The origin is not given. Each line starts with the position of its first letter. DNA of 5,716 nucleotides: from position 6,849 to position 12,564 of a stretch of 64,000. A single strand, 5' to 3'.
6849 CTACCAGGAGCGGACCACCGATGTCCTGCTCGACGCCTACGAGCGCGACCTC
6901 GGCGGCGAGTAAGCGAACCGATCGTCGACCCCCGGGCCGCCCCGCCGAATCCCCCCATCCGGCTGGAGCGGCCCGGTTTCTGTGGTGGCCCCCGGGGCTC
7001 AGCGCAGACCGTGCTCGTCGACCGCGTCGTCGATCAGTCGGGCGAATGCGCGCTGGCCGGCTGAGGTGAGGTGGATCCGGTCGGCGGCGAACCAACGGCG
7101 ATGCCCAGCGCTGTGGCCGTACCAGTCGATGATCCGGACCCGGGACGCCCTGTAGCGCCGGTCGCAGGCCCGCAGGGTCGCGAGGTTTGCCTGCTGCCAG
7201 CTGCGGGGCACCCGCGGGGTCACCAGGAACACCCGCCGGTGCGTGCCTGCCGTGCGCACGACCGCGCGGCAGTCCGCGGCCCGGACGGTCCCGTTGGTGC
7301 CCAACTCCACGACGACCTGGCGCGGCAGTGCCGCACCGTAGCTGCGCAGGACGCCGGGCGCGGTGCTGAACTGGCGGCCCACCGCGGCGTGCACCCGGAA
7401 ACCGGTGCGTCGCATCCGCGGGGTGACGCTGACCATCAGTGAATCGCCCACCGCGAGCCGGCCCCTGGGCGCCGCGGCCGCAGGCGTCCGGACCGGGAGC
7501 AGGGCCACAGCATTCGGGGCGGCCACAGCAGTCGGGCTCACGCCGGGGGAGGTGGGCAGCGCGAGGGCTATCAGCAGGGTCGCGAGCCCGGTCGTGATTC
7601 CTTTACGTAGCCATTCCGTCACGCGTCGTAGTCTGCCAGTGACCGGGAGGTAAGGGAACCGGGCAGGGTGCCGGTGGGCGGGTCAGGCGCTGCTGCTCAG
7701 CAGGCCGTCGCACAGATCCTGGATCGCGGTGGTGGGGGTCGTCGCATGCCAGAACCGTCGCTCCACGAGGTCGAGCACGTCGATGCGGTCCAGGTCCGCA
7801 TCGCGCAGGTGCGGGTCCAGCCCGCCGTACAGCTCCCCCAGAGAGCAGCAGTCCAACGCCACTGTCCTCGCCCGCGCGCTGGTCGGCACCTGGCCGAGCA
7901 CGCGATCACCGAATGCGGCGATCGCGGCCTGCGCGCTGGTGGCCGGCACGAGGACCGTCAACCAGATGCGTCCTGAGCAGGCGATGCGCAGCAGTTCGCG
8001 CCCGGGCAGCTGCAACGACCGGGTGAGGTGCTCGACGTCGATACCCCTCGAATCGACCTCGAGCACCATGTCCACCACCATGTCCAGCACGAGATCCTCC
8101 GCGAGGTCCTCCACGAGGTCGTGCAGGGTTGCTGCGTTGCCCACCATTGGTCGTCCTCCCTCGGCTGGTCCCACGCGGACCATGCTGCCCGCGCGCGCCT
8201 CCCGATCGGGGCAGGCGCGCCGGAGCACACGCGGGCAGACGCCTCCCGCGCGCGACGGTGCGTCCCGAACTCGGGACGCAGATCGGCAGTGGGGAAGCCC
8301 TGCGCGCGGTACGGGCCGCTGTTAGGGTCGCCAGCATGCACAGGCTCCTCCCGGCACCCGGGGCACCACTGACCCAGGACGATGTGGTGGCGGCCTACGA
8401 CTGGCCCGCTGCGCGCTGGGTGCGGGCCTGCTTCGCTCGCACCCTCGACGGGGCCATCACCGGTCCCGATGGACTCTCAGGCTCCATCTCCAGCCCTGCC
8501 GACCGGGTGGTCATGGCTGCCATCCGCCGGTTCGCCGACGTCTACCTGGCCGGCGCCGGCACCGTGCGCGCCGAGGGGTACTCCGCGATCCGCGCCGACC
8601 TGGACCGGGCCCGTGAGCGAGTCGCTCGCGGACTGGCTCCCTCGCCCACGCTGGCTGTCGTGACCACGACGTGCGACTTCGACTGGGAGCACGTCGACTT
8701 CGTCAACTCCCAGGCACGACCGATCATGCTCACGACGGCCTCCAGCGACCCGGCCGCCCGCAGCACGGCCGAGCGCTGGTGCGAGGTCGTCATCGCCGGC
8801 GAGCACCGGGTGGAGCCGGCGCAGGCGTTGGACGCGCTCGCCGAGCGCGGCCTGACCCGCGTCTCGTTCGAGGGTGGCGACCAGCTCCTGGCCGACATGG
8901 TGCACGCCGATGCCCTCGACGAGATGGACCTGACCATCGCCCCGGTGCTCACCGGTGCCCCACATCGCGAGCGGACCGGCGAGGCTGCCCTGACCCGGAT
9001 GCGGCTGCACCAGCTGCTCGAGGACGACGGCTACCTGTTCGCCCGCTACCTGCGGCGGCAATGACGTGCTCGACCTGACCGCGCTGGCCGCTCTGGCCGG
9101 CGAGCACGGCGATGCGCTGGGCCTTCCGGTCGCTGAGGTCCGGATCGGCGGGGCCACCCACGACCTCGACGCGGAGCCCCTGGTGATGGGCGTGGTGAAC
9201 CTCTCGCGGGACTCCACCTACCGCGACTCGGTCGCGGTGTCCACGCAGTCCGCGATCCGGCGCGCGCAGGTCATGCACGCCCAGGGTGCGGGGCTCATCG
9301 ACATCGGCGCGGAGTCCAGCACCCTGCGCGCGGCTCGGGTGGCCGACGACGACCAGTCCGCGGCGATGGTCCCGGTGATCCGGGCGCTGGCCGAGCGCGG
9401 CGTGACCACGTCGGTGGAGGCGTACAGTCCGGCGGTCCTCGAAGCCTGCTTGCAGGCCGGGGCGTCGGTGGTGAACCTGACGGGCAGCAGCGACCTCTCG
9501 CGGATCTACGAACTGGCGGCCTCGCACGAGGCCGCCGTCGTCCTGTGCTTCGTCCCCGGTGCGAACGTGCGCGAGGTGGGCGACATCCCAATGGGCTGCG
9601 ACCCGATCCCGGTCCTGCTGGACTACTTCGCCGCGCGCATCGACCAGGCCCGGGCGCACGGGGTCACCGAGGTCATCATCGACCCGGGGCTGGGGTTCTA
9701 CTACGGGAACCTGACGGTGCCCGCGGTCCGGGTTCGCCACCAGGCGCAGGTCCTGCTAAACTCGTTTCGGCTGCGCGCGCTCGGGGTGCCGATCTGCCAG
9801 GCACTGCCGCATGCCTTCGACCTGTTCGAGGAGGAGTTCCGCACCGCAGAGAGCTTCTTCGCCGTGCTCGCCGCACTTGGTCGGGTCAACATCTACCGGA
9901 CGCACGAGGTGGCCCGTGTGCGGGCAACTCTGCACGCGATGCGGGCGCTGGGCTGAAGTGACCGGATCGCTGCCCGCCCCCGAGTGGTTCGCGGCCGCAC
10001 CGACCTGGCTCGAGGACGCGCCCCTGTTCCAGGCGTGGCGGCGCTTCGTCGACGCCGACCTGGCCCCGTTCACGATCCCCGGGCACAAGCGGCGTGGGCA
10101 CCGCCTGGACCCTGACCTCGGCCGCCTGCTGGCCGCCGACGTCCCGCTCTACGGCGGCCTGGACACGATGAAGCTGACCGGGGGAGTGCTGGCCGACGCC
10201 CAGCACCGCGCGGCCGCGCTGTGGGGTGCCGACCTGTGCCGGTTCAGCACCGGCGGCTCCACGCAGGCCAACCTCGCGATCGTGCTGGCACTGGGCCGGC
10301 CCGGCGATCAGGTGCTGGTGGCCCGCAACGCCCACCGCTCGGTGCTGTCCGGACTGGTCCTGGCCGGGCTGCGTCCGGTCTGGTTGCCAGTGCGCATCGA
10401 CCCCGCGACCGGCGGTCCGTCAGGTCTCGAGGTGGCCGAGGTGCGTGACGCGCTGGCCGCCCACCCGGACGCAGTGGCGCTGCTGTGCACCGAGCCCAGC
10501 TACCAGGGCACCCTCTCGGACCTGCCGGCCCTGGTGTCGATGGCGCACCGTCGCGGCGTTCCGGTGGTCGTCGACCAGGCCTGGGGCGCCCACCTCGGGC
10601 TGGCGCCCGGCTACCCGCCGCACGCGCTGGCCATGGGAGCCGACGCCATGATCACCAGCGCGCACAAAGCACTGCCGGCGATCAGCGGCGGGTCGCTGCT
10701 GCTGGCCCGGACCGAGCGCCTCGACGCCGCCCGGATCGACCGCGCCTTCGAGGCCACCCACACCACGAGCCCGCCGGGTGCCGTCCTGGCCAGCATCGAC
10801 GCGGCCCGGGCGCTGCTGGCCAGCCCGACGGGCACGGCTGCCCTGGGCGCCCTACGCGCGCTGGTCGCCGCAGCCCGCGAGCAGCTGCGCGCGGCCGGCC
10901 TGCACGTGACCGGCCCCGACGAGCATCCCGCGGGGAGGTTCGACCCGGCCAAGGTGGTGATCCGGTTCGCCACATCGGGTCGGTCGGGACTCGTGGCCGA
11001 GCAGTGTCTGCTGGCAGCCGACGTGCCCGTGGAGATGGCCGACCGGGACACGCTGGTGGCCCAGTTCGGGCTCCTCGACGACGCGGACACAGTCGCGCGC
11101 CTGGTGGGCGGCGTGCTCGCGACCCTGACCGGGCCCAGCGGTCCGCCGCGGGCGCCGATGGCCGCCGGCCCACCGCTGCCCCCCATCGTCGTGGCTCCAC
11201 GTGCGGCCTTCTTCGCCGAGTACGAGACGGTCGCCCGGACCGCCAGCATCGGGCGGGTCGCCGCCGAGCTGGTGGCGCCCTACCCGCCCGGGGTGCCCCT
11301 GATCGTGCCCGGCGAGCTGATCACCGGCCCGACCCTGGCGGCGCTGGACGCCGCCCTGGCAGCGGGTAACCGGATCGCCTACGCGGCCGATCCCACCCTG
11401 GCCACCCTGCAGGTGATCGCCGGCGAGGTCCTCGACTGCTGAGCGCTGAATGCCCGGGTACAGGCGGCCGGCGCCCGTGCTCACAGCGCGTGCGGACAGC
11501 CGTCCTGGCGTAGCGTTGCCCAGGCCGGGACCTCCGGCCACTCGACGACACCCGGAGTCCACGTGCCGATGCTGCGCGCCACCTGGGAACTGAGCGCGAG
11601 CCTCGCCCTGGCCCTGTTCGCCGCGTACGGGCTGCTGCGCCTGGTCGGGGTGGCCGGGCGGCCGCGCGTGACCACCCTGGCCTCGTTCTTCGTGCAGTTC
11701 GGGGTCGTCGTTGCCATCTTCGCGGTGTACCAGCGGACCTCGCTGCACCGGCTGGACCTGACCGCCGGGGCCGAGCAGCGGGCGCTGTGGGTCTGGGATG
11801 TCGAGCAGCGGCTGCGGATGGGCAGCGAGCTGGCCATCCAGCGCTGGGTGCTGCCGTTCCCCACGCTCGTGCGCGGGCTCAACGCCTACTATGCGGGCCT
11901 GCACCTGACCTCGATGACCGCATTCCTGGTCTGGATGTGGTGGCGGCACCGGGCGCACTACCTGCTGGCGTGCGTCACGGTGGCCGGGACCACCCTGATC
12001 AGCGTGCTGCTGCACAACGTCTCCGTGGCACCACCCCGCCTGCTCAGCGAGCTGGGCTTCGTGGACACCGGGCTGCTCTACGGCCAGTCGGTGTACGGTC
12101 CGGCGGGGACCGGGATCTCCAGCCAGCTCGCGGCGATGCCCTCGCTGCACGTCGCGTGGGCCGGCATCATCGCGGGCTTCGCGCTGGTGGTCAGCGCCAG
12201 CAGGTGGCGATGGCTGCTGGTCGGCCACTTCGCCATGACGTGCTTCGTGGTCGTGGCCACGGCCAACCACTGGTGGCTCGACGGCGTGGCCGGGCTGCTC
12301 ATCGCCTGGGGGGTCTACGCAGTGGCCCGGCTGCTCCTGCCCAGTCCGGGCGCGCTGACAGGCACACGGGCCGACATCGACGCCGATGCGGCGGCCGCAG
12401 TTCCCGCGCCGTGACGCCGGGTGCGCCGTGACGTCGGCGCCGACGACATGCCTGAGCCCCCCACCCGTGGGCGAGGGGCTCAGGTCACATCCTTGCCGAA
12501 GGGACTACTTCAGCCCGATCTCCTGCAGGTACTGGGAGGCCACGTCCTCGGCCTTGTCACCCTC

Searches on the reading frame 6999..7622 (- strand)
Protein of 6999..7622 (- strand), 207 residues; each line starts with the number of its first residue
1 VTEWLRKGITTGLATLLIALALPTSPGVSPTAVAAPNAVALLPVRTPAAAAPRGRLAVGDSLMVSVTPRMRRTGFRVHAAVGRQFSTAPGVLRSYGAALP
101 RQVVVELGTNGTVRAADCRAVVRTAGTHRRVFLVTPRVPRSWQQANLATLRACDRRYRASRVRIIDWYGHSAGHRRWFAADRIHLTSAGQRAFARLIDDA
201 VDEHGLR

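Call 26: search_protein_families(library=pfam, proteins=[window:6999-7622:-], max_evalue=0.001)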
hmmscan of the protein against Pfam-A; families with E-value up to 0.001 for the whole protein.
window:6999-7622:- (207 aa): 1 family
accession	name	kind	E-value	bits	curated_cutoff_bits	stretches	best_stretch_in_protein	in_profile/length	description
PF13472.12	Lipase_GDSL_2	-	0.0008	20.4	32.9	0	80-192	40-178/178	GDSL-like Lipase/Acylhydrolase family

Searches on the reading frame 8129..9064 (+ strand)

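Call 26: search_protein_families(library=pfam, proteins=[window:8129-9064:+], max_evalue=0.001)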
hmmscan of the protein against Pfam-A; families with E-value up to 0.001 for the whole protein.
window:8129-9064:+ (311 aa): 1 family
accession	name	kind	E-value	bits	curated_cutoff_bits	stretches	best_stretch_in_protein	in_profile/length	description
PF01872.23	RibD_C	-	1.2e-28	100.7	24.1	1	96-295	1-187/197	RibD C-terminal domain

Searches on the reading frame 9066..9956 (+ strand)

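Call 26: search_protein_families(library=pfam, proteins=[window:9066-9956:+], max_evalue=0.001)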
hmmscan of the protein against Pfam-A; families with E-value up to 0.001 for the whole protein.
window:9066-9956:+ (296 aa): 1 family
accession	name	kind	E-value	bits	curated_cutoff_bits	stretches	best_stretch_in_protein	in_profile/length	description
PF00809.28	Pterin_bind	-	7.9e-28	98.2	25.5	1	41-239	1-210/244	Pterin binding enzyme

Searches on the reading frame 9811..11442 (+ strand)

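Call 26: search_protein_families(library=pfam, proteins=[window:9811-11442:+], max_evalue=0.001)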
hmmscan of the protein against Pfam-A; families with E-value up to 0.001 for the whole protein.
window:9811-11442:+ (543 aa): 7 families
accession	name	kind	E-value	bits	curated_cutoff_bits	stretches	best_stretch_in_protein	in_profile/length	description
PF01276.26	OKR_DC_1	-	6.5e-41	140.9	27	1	71-346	2-301/417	Orn/Lys/Arg decarboxylase, major domain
PF03711.20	OKR_DC_1_C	-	3.9e-08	34.1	24.2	1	469-509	61-104/132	Orn/Lys/Arg decarboxylase, C-terminal domain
PF01212.27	Beta_elim_lyase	-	1.3e-07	31.6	27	1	130-344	37-215/288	Beta-eliminating lyase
PF00266.25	Aminotran_5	-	2.3e-07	30.6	21.5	1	147-306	67-220/371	Aminotransferase class-V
PF00155.27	Aminotran_1_2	-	1.5e-05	24.8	19.7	1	147-370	72-301/361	Aminotransferase class I and II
PF01053.26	Cys_Met_Meta_PP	-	0.00042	19.4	27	0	131-286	58-198/381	Cys/Met metabolism PLP-dependent enzyme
PF01041.23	DegT_DnrJ_EryC1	-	0.00074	19.3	19.8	0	146-258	44-148/360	DegT/DnrJ/EryC1/StrS aminotransferase family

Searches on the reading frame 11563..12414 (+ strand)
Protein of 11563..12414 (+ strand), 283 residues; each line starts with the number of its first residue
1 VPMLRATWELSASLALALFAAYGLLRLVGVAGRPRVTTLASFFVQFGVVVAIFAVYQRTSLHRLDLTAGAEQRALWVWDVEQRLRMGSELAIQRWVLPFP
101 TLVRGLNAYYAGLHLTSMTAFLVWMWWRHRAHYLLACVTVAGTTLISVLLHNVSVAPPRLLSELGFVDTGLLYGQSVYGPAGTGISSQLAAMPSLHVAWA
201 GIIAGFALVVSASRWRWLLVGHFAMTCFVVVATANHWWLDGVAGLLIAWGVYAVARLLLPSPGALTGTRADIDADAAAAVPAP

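Call 26: search_protein_families(library=pfam, proteins=[window:11563-12414:+], max_evalue=0.001)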
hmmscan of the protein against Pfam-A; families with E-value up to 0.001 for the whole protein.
window:11563-12414:+ (283 aa): 1 family
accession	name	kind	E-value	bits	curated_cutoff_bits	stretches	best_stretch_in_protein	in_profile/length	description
PF14378.12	PAP2_3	-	1.5e-33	116.7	27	1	76-253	2-189/190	PAP2 superfamily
